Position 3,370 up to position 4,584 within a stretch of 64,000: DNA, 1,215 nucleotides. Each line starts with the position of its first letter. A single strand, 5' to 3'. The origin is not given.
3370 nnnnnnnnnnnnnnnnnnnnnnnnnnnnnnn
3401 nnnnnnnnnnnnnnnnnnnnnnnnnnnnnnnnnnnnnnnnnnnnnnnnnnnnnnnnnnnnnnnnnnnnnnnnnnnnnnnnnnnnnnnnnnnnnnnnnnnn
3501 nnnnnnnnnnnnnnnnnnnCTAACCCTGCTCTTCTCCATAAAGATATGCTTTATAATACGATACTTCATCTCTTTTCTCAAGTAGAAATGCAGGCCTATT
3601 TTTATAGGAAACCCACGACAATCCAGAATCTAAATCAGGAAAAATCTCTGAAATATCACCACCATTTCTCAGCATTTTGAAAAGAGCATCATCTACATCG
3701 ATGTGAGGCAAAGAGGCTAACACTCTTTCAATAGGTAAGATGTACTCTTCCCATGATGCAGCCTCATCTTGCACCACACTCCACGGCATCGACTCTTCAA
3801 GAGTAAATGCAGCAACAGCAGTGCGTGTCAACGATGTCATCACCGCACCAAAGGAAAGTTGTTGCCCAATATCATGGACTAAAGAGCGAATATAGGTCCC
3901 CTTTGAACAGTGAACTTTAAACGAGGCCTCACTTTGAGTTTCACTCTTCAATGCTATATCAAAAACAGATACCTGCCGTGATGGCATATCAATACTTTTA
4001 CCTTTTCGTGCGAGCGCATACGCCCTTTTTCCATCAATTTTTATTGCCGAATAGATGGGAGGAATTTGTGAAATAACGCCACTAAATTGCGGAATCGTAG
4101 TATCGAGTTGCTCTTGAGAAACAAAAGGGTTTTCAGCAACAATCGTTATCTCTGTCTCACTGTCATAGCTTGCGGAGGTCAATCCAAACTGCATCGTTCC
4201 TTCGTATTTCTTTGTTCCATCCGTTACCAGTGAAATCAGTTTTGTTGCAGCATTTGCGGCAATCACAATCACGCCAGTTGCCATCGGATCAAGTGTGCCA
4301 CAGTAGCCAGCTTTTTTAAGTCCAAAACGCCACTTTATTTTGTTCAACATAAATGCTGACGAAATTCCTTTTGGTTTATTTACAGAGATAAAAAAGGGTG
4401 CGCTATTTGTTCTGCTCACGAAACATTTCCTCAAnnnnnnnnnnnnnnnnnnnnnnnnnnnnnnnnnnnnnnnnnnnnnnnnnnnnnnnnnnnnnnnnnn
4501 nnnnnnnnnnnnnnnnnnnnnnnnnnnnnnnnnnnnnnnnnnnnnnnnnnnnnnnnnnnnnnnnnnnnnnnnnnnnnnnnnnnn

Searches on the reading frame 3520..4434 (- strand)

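Call 76: search_protein_families(library=pfam, proteins=[window:3520-4434:-], max_evalue=0.0001)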
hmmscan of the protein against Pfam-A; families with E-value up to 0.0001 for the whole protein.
window:3520-4434:- (304 aa): 2 families
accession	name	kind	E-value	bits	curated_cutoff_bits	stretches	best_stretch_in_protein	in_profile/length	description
PF01509.24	TruB_N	-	3.8e-50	170.6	27.3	1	34-182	1-149/149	TruB family pseudouridylate synthase (N terminal domain)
PF16198.10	TruB_C_2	-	9.8e-10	38.9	29.3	1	183-239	1-65/66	tRNA pseudouridylate synthase B C-terminal domain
